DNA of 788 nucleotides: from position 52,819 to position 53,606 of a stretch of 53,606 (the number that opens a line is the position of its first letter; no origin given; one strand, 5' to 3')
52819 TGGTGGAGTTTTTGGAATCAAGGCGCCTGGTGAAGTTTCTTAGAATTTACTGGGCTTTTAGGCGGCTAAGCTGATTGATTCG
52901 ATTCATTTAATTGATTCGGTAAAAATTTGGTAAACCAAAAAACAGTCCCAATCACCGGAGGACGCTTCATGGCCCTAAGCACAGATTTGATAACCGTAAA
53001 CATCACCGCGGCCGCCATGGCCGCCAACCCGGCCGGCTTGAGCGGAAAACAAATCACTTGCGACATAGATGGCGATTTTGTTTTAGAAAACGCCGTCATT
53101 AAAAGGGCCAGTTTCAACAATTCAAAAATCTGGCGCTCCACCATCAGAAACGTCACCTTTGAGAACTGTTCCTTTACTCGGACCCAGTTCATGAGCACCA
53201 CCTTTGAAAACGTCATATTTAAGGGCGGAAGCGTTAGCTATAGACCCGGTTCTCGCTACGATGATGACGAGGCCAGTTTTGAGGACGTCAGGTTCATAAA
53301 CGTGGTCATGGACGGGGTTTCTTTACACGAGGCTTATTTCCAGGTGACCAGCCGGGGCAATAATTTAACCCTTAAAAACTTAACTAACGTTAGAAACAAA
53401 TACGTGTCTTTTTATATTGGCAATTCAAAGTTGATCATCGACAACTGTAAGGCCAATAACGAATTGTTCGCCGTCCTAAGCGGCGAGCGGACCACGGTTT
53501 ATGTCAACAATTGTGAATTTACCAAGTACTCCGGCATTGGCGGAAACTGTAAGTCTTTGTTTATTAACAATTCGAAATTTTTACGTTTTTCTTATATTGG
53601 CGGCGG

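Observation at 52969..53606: Untracked pentapeptide-repeat beta-helix gene immediately after the candidate effector: possible immunity protein or DNA mimic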

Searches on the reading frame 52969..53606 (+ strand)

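Call 5: search_protein_families(library=pfam, proteins=[window:52969-53606:+], max_evalue=0.01)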
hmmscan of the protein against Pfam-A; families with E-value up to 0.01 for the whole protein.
window:52969-53606:+ (212 aa): 4 families
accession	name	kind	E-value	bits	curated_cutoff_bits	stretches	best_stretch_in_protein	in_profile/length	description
PF13599.13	Pentapeptide_4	-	3.6e-09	37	38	1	39-89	23-73/78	Pentapeptide repeat region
PF13576.12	Pentapeptide_3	-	1.9e-07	31.7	27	1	58-86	11-40/48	Pentapeptide repeats (9 copies)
PF00805.28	Pentapeptide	-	8.4e-07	28.9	20.2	0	47-86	1-40/40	Pentapeptide repeats (8 copies)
PF23894.2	LD_SV2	-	2.6e-05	24.9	29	1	33-112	11-90/92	SV2A/B/C luminal domain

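Call 7: find_homologous_proteins(query=window:52969-53606:+)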
Query window:52969-53606:+ (212 aa): 4 proteins with E <= 0.001 among 78 candidates.
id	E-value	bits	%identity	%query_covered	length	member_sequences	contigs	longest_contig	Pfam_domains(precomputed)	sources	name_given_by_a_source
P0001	9.1e-135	464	100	100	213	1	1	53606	PF13576.13,PF13599.14,PF00805.29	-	-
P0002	2.3e-115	401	86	100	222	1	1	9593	PF13576.13,PF13599.14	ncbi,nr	ncbi:MAG: pentapeptide repeat-containing protein, partial [Deltaproteobacteria bacterium]|nr:pentape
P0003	2.9e-62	228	75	65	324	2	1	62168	-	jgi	jgi:uncharacterized protein YjbI with pentapeptide repeats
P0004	1.0e-49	187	63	65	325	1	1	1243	-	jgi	jgi:uncharacterized protein YjbI with pentapeptide repeats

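Call 9: find_encoding_contigs(protein=P0003, flank=10000)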
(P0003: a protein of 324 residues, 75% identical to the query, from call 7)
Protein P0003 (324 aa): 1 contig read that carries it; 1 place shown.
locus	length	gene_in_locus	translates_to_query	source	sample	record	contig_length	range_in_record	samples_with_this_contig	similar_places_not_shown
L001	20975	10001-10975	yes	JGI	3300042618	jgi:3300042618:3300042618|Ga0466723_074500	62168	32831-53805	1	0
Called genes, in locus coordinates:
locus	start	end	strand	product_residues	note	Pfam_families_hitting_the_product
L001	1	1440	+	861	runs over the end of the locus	PF05954:Phage_GPD, PF20093:DUF6484 (faint), PF04717:Phage_base_V, PF13296:T6SS_Vgr, PF10106:DUF2345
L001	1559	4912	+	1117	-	-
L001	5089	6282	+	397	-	PF13576:Pentapeptide_3 (faint), PF13599:Pentapeptide_4 (faint)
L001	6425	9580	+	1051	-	-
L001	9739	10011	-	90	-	-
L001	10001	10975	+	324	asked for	-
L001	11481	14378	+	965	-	PF00149:Metallophos (faint)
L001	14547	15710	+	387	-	PF13576:Pentapeptide_3 (faint), PF13599:Pentapeptide_4 (faint), PF23894:LD_SV2 (weak)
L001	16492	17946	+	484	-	PF01442:Apolipoprotein (weak), PF01025:GrpE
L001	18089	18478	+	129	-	PF00226:DnaJ (weak)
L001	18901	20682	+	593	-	PF00012:HSP70, PF06723:MreB_Mbl, PF00012:HSP70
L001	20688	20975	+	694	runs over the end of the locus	-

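Call 10: find_encoding_contigs(protein=P0002, flank=10000)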
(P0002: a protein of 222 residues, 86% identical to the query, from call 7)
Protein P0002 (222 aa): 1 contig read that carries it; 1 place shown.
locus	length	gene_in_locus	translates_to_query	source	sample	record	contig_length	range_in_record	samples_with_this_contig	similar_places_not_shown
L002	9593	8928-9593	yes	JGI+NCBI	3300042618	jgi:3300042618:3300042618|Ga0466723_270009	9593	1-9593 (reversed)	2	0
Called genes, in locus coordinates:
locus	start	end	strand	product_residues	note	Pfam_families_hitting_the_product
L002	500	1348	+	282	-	-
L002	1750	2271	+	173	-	PF05638:T6SS_HCP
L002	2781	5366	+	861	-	PF05954:Phage_GPD, PF04717:Phage_base_V, PF13296:T6SS_Vgr, PF10106:DUF2345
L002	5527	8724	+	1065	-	PF00149:Metallophos (faint)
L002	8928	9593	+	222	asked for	PF13576:Pentapeptide_3 (faint), PF13599:Pentapeptide_4 (weak)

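Call 13: search_protein_families(library=pfam, proteins=[L001:9779-10975:+, L001:5089-6282:+, L001:14514-15710:+, L001:1559-4912:+, L001:6425-9580:+, L001:11280-14378:+], max_evalue=0.1)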
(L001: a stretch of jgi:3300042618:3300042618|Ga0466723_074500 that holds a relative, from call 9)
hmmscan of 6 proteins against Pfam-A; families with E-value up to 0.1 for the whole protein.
L001:9779-10975:+ (398 aa): 4 families
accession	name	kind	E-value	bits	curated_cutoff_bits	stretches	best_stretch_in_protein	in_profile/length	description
PF13599.13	Pentapeptide_4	-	1.6e-08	34.9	38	1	42-88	26-72/78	Pentapeptide repeat region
PF13576.12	Pentapeptide_3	-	1.8e-08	34.9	27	1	58-87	11-41/48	Pentapeptide repeats (9 copies)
PF23894.2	LD_SV2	-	3.6e-06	27.7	29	1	33-86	11-64/92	SV2A/B/C luminal domain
PF00805.28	Pentapeptide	-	5.6e-05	23.1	20.2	0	60-86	9-35/40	Pentapeptide repeats (8 copies)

L001:5089-6282:+ (397 aa): 4 families
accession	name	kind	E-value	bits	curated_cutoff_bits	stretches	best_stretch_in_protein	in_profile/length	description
PF13599.13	Pentapeptide_4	-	2.1e-09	37.8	38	1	44-89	28-73/78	Pentapeptide repeat region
PF13576.12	Pentapeptide_3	-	7.4e-08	32.9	27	1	58-86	11-40/48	Pentapeptide repeats (9 copies)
PF23894.2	LD_SV2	-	0.00014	22.6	29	1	37-89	15-67/92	SV2A/B/C luminal domain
PF00805.28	Pentapeptide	-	0.008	16.2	20.2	0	46-81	5-40/40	Pentapeptide repeats (8 copies)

L001:14514-15710:+ (398 aa): 5 families
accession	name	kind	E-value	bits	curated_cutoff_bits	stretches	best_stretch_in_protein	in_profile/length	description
PF13599.13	Pentapeptide_4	-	1.2e-08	35.3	38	1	39-90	23-74/78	Pentapeptide repeat region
PF23894.2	LD_SV2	-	6.1e-08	33.4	29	1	34-89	12-67/92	SV2A/B/C luminal domain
PF13576.12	Pentapeptide_3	-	3e-06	27.8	27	1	59-87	12-41/48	Pentapeptide repeats (9 copies)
PF00805.28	Pentapeptide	-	0.00033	20.6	20.2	0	60-86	4-30/40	Pentapeptide repeats (8 copies)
PF05264.16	CfAFP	-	0.084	13.3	25.9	0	13-85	24-95/137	Choristoneura fumiferana antifreeze protein (CfAFP)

L001:1559-4912:+ (1117 aa): 1 family
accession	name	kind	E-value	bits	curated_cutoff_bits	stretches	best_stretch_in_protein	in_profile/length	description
PF00149.33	Metallophos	-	0.00013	22.9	21.5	0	601-706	60-157/191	Calcineurin-like phosphoesterase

L001:6425-9580:+ (1051 aa): 1 family
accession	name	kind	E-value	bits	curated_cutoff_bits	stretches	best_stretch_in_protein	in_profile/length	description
PF00149.33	Metallophos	-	6e-05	24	21.5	0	533-664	59-169/191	Calcineurin-like phosphoesterase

L001:11280-14378:+ (1032 aa): 2 families
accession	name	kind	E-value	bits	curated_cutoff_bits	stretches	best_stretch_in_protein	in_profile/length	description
PF00149.33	Metallophos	-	4.8e-06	27.6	21.5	0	518-730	60-190/191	Calcineurin-like phosphoesterase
PF24435.1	RRM_NFXL1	-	0.066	13.6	27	0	344-379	34-69/80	NFXL1 RRM-like domain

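Call 18: find_homologous_proteins(query=L001:9779-10975:+, max_evalue=0.001)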
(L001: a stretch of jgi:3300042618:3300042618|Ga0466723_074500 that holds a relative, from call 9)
Query L001:9779-10975:+ (398 aa): 14 proteins with E <= 0.001 among 3347 candidates.
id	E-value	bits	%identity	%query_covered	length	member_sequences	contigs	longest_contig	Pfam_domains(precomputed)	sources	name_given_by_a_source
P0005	1.3e-219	747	81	100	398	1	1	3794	PF13576.13,PF13599.14,PF23894.3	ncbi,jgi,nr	ncbi:MAG: pentapeptide repeat-containing protein [Deltaproteobacteria bacterium]|jgi:uncharacterized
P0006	4.7e-216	735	82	100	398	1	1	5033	PF13576.13,PF13599.14,PF23894.3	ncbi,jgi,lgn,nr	ncbi:MAG: pentapeptide repeat-containing protein [Deltaproteobacteria bacterium]|jgi:uncharacterized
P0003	6.8e-214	728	100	81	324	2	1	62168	-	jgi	jgi:uncharacterized protein YjbI with pentapeptide repeats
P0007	1.9e-190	651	74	97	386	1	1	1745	PF13576.13,PF13599.14,PF23894.3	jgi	jgi:uncharacterized protein YjbI with pentapeptide repeats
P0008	6.1e-185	633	70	100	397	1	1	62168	PF13576.13,PF13599.14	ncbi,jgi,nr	ncbi:MAG: pentapeptide repeat-containing protein [Deltaproteobacteria bacterium]|jgi:uncharacterized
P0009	7.8e-170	583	67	97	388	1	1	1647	PF13599.14,PF23894.3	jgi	jgi:uncharacterized protein YjbI with pentapeptide repeats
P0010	1.2e-166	573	65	97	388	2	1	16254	PF13599.14,PF23894.3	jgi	jgi:uncharacterized protein YjbI with pentapeptide repeats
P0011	1.3e-165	569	64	97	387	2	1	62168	PF13576.13,PF13599.14,PF23894.3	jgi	jgi:uncharacterized protein YjbI with pentapeptide repeats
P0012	2.3e-164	565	66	97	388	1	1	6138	PF13599.14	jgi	jgi:uncharacterized protein YjbI with pentapeptide repeats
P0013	1.3e-162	559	63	100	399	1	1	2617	PF13576.13,PF13599.14,PF23894.3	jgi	jgi:uncharacterized protein YjbI with pentapeptide repeats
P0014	1.3e-150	520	59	99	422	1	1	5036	PF13599.14,PF23894.3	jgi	jgi:uncharacterized protein YjbI with pentapeptide repeats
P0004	2.6e-123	430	61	81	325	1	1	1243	-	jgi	jgi:uncharacterized protein YjbI with pentapeptide repeats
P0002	3.9e-102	360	74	56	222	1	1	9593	PF13576.13,PF13599.14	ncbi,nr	ncbi:MAG: pentapeptide repeat-containing protein, partial [Deltaproteobacteria bacterium]|nr:pentape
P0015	1.2e-94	336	47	96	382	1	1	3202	PF13576.13,PF13599.14,PF23894.3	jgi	jgi:uncharacterized protein YjbI with pentapeptide repeats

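Call 19: find_encoding_contigs(protein=P0010, flank=10000)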
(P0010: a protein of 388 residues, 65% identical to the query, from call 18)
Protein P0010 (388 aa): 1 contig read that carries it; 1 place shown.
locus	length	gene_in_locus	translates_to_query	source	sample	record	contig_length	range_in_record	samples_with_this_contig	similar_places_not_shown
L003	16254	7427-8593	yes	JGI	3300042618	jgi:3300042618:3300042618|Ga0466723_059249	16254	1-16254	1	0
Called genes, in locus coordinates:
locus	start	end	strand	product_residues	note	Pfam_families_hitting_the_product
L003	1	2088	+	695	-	PF05954:Phage_GPD, PF04717:Phage_base_V, PF13296:T6SS_Vgr, PF10106:DUF2345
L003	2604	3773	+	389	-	PF13599:Pentapeptide_4 (faint), PF13576:Pentapeptide_3 (faint)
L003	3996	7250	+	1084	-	PF00149:Metallophos (faint)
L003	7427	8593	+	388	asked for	PF13599:Pentapeptide_4 (weak), PF23894:LD_SV2 (weak)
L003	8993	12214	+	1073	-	PF00149:Metallophos (faint)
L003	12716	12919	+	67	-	-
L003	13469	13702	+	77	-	-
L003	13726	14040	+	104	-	-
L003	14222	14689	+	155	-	-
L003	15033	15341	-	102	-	-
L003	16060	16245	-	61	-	PF21247:Fic-like_C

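Call 20: find_encoding_contigs(protein=P0014, flank=10000)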
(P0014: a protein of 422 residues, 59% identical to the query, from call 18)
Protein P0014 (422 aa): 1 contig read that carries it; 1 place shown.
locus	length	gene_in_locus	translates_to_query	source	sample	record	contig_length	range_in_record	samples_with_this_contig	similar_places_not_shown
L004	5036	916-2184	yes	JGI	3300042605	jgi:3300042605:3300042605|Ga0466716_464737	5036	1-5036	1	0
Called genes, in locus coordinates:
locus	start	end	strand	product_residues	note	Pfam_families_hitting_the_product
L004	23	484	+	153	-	-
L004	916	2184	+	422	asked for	PF23894:LD_SV2 (faint), PF13599:Pentapeptide_4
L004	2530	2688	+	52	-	-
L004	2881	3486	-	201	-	PF14366:DUF4410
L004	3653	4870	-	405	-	PF04055:Radical_SAM, PF13353:Fer4_12 (weak), PF13186:SPASM (weak)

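Call 21: find_encoding_contigs(protein=P0015, flank=10000)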
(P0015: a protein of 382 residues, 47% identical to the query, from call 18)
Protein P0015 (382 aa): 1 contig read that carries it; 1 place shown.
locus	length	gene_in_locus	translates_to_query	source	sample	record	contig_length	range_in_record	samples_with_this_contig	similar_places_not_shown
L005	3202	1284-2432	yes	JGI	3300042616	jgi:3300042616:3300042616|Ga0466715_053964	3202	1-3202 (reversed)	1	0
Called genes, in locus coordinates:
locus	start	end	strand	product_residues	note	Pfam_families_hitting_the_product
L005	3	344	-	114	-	?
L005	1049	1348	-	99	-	-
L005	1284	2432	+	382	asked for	PF13576:Pentapeptide_3 (faint), PF23894:LD_SV2 (weak), PF13599:Pentapeptide_4 (weak)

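Call 22: find_encoding_contigs(protein=P0012, flank=10000)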
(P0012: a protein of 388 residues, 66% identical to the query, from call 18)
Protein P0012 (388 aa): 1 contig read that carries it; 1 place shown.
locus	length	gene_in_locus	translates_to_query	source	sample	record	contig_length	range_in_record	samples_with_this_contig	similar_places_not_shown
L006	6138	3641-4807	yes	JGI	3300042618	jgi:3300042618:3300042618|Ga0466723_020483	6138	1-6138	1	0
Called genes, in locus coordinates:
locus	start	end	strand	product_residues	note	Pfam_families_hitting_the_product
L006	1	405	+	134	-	?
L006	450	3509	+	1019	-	-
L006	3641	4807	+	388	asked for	PF13599:Pentapeptide_4 (faint)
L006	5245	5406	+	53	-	-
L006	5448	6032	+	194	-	-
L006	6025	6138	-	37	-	?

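Call 51: predict_structure(alignment_id=A2)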
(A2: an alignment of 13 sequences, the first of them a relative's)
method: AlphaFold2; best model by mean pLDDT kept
length: 398 residues; sequences in the alignment: 13
mean_pLDDT: 88.3   pTM: 0.87
mean pLDDT of the five models: 88.3, 87.9, 85.9, 85.2, 84.8
residues with pLDDT >= 90: 251; 70-90: 117; 50-70: 24; < 50: 6
segments of 3 or more residues with pLDDT < 50: 1-6
pLDDT, mean of each block of 10 residues (from residue 1): 47 88 94 91 96 93 97 92 95 64 85 94 69 92 81 93 89 93 91 92 87 90 79 91 78 77 92 86 94 89 90 95 94 96 95 96 93 96 92 83
secondary structure, 60 per line:
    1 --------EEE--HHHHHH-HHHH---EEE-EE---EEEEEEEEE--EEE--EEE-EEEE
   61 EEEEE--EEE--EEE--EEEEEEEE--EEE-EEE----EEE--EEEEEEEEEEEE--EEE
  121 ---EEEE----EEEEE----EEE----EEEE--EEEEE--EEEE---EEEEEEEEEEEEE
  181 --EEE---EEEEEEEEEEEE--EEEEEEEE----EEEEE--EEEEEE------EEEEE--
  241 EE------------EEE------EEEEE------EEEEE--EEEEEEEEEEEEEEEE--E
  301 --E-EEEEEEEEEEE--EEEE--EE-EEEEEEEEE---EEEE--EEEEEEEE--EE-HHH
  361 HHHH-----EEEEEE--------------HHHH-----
elements in order: E9-11 H14-19 H21-24 E28-30 E37-45 E48-50 E53-55 E57-65 E68-70 E73-75 E78-85 E88-90 E92-94 E99-101 E104-115 E118-120 E124-127 E132-136 E141-143 E148-151 E154-158 E161-164 E168-180 E183-185 E189-200 E203-210 E215-219 E222-227 E234-238 E255-257 E264-268 E275-279 E282-297 E305-315 E318-321 E327-335 E339-342 E345-352 H358-364 E370-375 H390-393

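Call 55: find_related_loci(query=A4, collection=metagenome_contigs, flank=6000)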
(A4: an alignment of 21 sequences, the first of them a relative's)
Query A4 (398 aa) in metagenome_contigs; peptide patterns used: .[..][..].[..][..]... (x = any residue, [..] = any of these).
600 stretches matched a pattern (row limit reached: there are more); 3 encode a relative of the query (tblastn E <= 1e-3); 3 distinct loci.
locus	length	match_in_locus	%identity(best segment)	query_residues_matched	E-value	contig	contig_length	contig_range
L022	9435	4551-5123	25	36-225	4e-9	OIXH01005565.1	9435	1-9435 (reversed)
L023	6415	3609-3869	27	38-125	1e-6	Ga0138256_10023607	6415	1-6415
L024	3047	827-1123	22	38-149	4e-6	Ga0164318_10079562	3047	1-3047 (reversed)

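Call 56: fold_search(model_id=the predicted structure, library=pdb)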
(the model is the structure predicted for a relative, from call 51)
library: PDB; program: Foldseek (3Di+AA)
matches with E <= 10: 481; with E <= 0.001: 0
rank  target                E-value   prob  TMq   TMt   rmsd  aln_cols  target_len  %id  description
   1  7o7t                  1.7e-03  0.82  0.21  0.14  21.1       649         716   10  Structure of the PL6 family alginate lyase Patl3640 from Pseudoalteromonas atlantica T6c in complex with 4-deoxy-L-eryth (released 2021-07-28)
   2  7dmk_A                2.4e-03  0.87  0.23  0.15  21.2       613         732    9  PL6 alginate lyase BcAlyPL6 (released 2021-10-06)
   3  6e0v_A                3.4e-03  0.96  0.29  0.22  13.4       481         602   10  Apo crystal structure of the colanidase tailspike protein gp150 of Phage Phi92 (released 2019-07-17)
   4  7o84_A                4.5e-03  0.60  0.21  0.21  13.6       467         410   13  Structure of the PL6 family alginate lyase Pedsa0632 from Pseudopedobacter saltans in complex with substrate (released 2021-07-28)
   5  8bwk_D                4.5e-03  0.60  0.21  0.14  22.4       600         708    9  Metagenomic derived PL6 alginate lyase (released 2023-12-20)
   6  6kvh                  4.5e-03  0.30  0.15  0.16  17.3       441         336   10  The mutant crystal structure of endo-polygalacturonase (T284A) from Talaromyces leycettanus JCM 12802 (released 2020-09-09)
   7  6fls_D                5.0e-03  0.82  0.16  0.26  11.7       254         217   15  Pentapeptide repeat family protein from Clostridium botulinum (released 2018-08-15)
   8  6kve                  5.2e-03  0.28  0.15  0.16  17.3       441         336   10  Crystal structure of a GH28 endo-polygalacturonase from Talaromyces leycettanus JCM 12802 (released 2020-09-09)
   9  5gkd_A                5.5e-03  0.89  0.26  0.17  22.5       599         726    9  Structure of PL6 family alginate lyase AlyGC (released 2017-02-08)
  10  6nw9_C                6.3e-03  0.96  0.30  0.21  13.8       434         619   11  CRYSTAL STRUCTURE OF A TAILSPIKE PROTEIN 3 (TSP3, ORF212) FROM ESCHERICHIA COLI O157:H7 BACTERIOPHAGE CBA120 (released 2019-06-05)
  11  2xty_B                6.6e-03  0.80  0.18  0.28  11.2       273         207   15  Structure of QnrB1 (R167E-Trypsin Treated), a plasmid-mediated fluoroquinolone resistance protein (released 2010-10-27)
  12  7dmk_C                7.6e-03  0.44  0.19  0.13  22.2       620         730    8  PL6 alginate lyase BcAlyPL6 (released 2021-10-06)
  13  7e56                  7.6e-03  0.30  0.16  0.17  16.0       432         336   10  The mutant crystal structure of endo-polygalacturonase (T316C/G344C) from Talaromyces leycettanus JCM 12802 (released 2021-08-25)
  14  4ru4_A                8.8e-03  0.47  0.21  0.16  13.5       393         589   11  Crystal structure of the tailspike protein gp49 from Pseudomonas phage LKA1 (released 2015-11-18)
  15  5g5n_B                9.2e-03  0.44  0.20  0.22  14.9       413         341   12  Structure of the snake adenovirus 1 hexon-interlacing LH3 protein, methylmercury chloride derivative (released 2017-06-07)
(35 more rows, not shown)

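Call 60: search_protein_families(library=ncbifam, proteins=[L001:9779-10975:+, window:52969-53604:+], max_evalue=0.01)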
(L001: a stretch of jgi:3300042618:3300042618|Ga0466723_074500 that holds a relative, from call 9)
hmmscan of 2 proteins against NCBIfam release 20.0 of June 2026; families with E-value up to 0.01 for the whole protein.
L001:9779-10975:+ (398 aa): 2 families
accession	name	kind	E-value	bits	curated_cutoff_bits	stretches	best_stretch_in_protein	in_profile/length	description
NF051894.1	anti_phage_HalA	equivalog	1e-06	28.2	250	1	30-86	60-116/338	anti-phage Hailong system effector protein HalA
NF011904.1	PRK15377.1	subfamily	0.0083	14.5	500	1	37-85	39-88/606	type III secretion system effector HECT-type E3 ubiquitin transferase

window:52969-53604:+ (212 aa): 4 families
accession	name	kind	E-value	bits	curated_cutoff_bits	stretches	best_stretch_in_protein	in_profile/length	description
NF051894.1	anti_phage_HalA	equivalog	7.4e-08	32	250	1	30-86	60-116/338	anti-phage Hailong system effector protein HalA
NF033086.2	penta_rpt_Qnr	equivalog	0.00091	19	240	1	45-159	3-122/211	Qnr family pentapeptide repeat protein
NF000071.4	penta_rpt_QnrA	exception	0.006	16.4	450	1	42-183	6-145/218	QnrA family quinolone resistance pentapeptide repeat protein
NF000349.1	mfpA_AE000516.2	equivalog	0.0088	15.9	360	0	39-119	24-99/183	pentapeptide repeat protein MfpA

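Call 66: search_solved_structures(query=A4, max_evalue=0.1)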
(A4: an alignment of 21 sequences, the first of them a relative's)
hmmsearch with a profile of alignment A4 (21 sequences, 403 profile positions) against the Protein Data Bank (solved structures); distinct sequences matched with E-value up to 0.1: 20.
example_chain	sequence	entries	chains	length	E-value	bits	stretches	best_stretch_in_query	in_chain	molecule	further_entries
2w7z_A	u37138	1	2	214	1.7e-09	40.2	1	39-168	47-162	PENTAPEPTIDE REPEAT FAMILY PROTEIN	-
6fls_A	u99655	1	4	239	4.8e-09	38.7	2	47-148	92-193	Pentapeptide repeat family protein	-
6zt4_A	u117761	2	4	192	9.6e-09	37.7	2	48-139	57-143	Pentapeptide repeat protein MfpA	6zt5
2xt2_A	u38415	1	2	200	6.2e-08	35.1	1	64-136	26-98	MCBG-LIKE PROTEIN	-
2xt4_A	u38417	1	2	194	3.3e-07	32.7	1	64-128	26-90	MCBG-LIKE PROTEIN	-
2bm4_A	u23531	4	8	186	2.3e-06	29.9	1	31-136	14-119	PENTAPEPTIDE REPEAT FAMILY PROTEIN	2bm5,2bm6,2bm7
9nyi_A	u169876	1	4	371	1.6e-05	27.2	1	48-94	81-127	Structure of HalA in complex with oligodeoxyadenylate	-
2o6w_A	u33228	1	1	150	0.00014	24.1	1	48-138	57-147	Repeat Five Residue (Rfr) protein or pentapeptide repeat protein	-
4jra_C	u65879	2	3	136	0.00047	22.3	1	41-125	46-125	Synaptic vesicle glycoprotein 2C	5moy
5jmc_B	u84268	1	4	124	0.00051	22.2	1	39-126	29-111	Synaptic vesicle glycoprotein 2C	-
5jlv_C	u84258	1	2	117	0.00098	21.3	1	41-124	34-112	Synaptic vesicle glycoprotein 2C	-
6es1_B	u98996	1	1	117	0.0019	20.3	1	41-124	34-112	Synaptic vesicle glycoprotein 2C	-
2xty_A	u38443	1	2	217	0.0021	20.2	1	63-131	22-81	QNRB1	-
3pss_A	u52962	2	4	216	0.0051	18.9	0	69-129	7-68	Qnr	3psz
2xtx_A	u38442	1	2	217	0.0051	18.9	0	63-132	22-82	QNRB1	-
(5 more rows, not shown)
